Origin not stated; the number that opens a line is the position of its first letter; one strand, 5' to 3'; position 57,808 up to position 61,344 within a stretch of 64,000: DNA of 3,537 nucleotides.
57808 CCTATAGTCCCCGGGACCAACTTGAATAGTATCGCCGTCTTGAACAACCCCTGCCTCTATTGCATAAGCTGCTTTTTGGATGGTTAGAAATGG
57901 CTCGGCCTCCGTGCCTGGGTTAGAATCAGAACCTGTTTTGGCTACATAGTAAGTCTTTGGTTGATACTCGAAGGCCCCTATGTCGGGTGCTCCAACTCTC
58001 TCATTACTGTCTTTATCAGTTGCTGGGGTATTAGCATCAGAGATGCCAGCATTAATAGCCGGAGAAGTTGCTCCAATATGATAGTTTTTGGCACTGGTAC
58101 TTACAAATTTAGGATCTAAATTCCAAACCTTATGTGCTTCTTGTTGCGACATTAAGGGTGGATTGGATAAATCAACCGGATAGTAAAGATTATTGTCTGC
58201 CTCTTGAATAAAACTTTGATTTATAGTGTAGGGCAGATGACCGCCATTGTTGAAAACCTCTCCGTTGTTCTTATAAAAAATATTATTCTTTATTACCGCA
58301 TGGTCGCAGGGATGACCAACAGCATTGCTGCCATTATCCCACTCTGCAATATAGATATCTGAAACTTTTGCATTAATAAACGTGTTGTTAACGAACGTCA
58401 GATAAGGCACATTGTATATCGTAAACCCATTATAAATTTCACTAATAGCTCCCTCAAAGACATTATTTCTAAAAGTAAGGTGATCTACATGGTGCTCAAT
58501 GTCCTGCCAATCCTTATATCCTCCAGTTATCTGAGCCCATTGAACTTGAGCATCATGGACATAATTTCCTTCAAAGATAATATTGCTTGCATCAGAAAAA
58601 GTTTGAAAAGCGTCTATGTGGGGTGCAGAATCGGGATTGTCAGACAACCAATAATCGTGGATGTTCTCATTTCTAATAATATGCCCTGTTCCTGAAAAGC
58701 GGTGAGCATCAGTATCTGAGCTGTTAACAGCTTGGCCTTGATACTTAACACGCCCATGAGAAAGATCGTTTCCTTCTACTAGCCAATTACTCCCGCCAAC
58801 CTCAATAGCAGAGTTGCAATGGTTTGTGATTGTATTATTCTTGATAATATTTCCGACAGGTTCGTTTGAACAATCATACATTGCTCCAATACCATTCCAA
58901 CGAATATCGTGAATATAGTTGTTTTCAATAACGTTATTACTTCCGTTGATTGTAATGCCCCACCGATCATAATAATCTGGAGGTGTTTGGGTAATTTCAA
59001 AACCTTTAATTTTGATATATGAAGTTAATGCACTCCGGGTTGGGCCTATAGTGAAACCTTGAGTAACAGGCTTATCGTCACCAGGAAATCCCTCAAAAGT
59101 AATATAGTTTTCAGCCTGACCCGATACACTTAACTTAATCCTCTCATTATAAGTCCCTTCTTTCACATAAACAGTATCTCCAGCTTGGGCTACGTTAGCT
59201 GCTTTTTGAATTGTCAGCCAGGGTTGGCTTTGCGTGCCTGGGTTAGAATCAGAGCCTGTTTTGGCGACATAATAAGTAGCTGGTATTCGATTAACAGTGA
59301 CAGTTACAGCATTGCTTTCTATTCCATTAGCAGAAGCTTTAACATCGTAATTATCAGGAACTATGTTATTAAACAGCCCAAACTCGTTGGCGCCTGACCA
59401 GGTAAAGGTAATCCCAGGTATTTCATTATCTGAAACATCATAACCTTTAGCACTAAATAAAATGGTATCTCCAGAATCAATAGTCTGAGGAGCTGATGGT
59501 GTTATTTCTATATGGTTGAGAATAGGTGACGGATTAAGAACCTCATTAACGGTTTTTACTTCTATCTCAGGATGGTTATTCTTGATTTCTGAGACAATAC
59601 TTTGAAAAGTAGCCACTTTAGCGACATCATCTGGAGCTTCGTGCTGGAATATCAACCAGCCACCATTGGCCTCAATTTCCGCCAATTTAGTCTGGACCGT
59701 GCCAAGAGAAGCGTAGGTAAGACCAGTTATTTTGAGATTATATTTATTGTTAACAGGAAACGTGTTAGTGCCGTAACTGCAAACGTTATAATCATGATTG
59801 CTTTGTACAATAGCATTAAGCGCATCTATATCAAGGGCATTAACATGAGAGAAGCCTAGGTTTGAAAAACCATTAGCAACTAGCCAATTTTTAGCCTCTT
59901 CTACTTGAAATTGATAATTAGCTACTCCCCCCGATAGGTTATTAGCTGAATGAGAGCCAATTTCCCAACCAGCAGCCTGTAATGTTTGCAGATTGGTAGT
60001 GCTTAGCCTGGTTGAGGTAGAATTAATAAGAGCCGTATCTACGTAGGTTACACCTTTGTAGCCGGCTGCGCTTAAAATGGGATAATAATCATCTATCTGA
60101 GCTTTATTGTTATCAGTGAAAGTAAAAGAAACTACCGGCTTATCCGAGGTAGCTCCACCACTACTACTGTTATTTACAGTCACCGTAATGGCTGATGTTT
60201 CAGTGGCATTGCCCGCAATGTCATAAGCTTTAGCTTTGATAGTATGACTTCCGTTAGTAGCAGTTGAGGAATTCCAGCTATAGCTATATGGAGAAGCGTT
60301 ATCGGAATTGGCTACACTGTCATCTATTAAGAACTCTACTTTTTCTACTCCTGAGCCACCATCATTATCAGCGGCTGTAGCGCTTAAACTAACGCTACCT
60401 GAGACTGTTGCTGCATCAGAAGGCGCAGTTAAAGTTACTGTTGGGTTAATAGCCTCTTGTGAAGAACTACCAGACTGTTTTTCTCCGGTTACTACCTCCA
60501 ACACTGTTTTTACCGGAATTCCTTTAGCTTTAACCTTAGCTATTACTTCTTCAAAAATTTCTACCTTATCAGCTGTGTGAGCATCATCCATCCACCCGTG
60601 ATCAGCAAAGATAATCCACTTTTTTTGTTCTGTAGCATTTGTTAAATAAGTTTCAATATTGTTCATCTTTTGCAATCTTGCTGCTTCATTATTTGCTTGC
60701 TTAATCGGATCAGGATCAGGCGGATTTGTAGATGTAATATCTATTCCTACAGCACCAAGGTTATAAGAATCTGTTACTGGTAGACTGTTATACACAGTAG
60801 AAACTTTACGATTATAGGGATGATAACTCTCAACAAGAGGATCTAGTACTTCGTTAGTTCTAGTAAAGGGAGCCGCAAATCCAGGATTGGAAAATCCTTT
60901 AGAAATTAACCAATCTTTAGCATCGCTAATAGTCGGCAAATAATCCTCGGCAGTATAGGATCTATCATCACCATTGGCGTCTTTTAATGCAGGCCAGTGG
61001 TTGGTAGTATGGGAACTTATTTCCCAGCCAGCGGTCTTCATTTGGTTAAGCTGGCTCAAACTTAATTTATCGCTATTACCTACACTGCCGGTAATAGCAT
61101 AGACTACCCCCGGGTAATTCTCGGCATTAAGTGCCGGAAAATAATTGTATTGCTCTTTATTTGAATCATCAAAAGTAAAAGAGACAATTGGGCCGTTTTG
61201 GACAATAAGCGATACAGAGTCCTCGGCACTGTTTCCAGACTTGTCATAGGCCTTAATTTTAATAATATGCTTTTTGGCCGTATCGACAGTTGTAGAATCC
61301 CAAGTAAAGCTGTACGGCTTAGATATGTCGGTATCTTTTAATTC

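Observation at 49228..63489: Tandem giant genes encoding multi-catalytic extracellular carbohydrate-active megaproteins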

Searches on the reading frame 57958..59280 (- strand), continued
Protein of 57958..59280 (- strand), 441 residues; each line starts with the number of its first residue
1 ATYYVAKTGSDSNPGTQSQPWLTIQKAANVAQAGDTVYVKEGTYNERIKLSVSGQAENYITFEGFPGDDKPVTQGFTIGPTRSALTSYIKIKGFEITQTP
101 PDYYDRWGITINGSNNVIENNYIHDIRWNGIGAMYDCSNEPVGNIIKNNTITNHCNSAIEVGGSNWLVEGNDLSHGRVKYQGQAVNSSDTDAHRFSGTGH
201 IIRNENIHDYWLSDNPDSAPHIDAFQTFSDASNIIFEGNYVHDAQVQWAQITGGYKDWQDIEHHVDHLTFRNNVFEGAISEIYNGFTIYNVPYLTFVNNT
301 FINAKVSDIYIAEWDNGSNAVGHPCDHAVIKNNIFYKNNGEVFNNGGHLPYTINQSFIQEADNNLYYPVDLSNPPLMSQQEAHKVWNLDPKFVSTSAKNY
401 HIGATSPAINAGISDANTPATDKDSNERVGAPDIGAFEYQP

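Call 97: fold_search(model_id=the predicted structure, library=viral)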
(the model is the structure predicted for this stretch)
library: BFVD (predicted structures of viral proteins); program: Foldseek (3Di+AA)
matches with E <= 10: 823; with E <= 0.001: 118
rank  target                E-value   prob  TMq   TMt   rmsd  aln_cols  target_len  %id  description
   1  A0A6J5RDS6            5.8e-08  1.00  0.53  0.37   9.0       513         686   19  Right handed beta helix region [uncultured Caudovirales phage]
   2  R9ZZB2                8.7e-08  1.00  0.40  0.21  10.7       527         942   15  Structural protein [Cellulophaga phage phi17:2]
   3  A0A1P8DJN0            1.0e-06  1.00  0.42  0.30  11.4       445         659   15  (no name in the UniProt tables at hand)
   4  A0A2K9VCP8            1.2e-06  1.00  0.25  0.18  19.5       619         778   12  Rhamnogalacturonase A/B/Epimerase-like pectate lyase domain-containing protein [Lactobacillus phage Bacchae]
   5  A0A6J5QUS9            1.5e-06  1.00  0.52  0.34   8.8       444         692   12  Pectate lyase superfamily protein [uncultured Caudovirales phage]
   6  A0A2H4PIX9            1.5e-06  1.00  0.29  0.19  16.6       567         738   12  Putative tail fiber protein [Corynebacterium phage phi674]
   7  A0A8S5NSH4            2.2e-06  1.00  0.43  0.22  10.7       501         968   11  Tailspike protein [Podoviridae sp. ctrTt13]
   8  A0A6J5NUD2            3.3e-06  1.00  0.34  0.29  13.8       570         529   11  Right handed beta helix domain-containing protein [uncultured Caudovirales phage]
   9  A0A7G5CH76            3.5e-06  1.00  0.31  0.21  13.5       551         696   12  (no name in the UniProt tables at hand)
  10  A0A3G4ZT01            3.7e-06  1.00  0.49  0.50  14.0       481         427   15  Right handed beta helix domain-containing protein [Edafosvirus sp.]
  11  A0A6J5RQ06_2          3.7e-06  1.00  0.49  0.29  13.8       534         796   14  Parallel beta-helix repeat [uncultured Caudovirales phage]
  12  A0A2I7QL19            5.3e-06  1.00  0.46  0.37   9.0       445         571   13  (no name in the UniProt tables at hand)
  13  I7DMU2                5.8e-06  1.00  0.43  0.17  10.1       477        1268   13  Right handed beta helix domain-containing protein [Staphylococcus phage SA11]
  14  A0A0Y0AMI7            6.0e-06  1.00  0.40  0.33  11.6       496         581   12  Uncharacterized protein [Bacillus phage Eldridge]
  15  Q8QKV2                7.2e-06  1.00  0.35  0.24  23.3       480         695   14  EsV-1-164 [Ectocarpus siliculosus virus 1 (isolate New Zealand/Kaikoura/1988)]
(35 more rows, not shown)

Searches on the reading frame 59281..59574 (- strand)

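Call 12: search_protein_families(library=pfam, proteins=[window:59281-59574:-], max_evalue=1)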
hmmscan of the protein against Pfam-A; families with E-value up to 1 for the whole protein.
seq(98 aa): 2 families
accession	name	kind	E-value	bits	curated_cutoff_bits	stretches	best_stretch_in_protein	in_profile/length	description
PF02369.22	Big_1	-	0.0013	19.2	34.9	0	30-64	11-45/93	Bacterial Ig-like domain (group 1)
PF13620.12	CarboxypepD_reg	-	0.059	14.2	32.3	1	68-95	42-70/82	Carboxypeptidase regulatory-like domain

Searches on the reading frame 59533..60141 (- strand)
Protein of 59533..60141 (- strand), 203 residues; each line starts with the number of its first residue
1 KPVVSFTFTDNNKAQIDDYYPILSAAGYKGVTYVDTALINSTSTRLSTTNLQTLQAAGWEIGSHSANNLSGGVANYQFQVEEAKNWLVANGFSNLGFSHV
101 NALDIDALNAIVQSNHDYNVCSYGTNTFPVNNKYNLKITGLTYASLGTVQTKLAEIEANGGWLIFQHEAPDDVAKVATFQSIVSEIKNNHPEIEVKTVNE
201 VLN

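Call 37: search_solved_structures(query=window:59533-60141:-, max_evalue=10, show_alignments=3)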
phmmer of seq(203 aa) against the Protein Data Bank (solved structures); distinct sequences matched with E-value up to 10: 2.
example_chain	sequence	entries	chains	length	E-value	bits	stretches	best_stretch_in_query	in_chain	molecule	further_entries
3pga_1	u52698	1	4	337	0.47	13.4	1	16-91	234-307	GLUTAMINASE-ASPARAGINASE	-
7wti_K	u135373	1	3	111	0.82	12.6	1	88-139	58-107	Light chain of XGv264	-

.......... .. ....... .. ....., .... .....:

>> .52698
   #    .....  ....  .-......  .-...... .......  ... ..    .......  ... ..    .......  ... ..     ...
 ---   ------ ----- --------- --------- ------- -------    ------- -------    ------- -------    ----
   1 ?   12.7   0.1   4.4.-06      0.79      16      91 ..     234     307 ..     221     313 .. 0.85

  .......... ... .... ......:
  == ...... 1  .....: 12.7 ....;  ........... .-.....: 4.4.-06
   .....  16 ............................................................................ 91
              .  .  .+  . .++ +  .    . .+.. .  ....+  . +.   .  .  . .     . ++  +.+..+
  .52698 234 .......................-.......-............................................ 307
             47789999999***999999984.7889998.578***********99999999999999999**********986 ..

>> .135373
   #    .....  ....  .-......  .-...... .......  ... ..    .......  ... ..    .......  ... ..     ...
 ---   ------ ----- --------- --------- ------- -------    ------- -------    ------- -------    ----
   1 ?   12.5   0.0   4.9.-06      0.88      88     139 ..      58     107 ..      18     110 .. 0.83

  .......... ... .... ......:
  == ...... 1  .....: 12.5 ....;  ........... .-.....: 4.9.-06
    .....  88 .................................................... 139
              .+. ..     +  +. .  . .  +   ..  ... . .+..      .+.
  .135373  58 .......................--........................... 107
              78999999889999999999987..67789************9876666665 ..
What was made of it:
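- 59557..60144 (-): CE4b: degenerate CE4 paralogue (TFTDN, HSANN), probably non-catalytic. No PDB hit (call 37).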

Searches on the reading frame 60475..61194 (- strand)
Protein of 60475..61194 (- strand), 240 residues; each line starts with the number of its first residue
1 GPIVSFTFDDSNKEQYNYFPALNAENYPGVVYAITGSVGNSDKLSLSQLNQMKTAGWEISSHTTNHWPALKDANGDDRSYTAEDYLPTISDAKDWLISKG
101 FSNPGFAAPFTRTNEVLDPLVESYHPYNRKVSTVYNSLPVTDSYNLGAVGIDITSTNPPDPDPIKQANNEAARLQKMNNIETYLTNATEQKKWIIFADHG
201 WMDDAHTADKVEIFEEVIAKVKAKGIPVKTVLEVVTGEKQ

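Call 25: search_solved_structures(query=window:60475-61194:-, max_evalue=1, show_alignments=3)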
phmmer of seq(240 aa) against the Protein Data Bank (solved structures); distinct sequences matched with E-value up to 1: 2.
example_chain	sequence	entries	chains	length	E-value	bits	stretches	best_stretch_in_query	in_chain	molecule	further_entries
6dq3_A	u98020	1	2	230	2.2e-05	27.2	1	3-96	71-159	Polysaccharide deacetylase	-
5bu6_A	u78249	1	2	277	0.23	14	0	5-36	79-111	BpsB (PgaB), Poly-beta-1,6-N-acetyl-D-glucosamine N-deacetylase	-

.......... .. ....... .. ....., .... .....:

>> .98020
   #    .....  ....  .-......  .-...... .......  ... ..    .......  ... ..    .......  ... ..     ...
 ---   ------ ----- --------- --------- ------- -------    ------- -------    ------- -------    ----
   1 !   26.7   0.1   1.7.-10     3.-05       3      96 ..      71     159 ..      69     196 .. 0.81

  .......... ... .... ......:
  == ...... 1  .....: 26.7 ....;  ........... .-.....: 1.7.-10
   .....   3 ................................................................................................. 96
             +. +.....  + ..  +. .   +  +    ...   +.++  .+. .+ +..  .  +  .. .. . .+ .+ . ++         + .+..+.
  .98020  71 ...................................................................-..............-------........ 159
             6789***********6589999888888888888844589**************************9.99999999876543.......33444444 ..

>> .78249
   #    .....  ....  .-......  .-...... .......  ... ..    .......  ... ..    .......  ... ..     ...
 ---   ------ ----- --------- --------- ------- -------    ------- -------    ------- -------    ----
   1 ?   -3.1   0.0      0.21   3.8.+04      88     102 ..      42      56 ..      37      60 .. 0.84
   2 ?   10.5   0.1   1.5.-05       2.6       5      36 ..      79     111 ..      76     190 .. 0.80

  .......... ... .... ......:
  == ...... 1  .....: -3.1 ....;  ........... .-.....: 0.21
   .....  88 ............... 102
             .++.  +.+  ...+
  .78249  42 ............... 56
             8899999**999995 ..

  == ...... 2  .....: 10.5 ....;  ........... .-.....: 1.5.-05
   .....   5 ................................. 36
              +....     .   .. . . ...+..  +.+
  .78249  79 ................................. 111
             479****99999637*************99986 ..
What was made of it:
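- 60457..61191 (-): CE4a: polysaccharide deacetylase with intact TFDDS and HTTNH motifs. PDB 6dq3 polysaccharide deacetylase at E 2e-5, with both motifs aligned (call 25).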
